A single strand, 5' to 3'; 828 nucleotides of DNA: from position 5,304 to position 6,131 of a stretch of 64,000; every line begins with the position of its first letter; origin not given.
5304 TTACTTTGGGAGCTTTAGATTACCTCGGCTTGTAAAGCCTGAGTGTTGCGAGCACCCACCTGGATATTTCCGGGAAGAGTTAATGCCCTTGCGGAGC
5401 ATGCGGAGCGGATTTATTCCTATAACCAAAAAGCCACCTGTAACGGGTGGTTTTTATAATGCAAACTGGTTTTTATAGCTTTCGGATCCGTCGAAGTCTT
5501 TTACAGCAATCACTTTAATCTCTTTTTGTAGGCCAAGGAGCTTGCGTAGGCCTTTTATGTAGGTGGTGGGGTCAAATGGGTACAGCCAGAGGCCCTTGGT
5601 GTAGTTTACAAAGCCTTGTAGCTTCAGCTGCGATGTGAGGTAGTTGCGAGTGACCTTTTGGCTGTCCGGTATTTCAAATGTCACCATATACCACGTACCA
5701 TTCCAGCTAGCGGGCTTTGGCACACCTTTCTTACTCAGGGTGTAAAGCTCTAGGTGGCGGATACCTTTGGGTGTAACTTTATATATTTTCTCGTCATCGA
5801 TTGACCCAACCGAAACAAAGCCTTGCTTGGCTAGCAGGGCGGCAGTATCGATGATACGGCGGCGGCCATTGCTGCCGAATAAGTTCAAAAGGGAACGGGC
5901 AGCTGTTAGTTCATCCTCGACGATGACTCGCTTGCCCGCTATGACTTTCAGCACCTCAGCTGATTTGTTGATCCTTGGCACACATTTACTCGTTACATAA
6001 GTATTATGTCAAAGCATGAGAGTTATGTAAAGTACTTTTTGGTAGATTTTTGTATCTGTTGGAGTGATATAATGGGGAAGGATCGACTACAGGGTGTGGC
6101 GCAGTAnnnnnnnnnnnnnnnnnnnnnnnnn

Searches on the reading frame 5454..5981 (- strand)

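Call 30: search_protein_families(library=pfam, proteins=[window:5454-5981:-], max_evalue=0.001)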
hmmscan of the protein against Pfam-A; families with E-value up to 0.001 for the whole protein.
window:5454-5981:- (175 aa): 1 family
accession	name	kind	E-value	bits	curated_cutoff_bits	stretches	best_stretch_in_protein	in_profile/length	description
PF20803.2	PaaX_M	-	2e-14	53.9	24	1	91-166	2-77/83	PaaX protein central Cas2-like domain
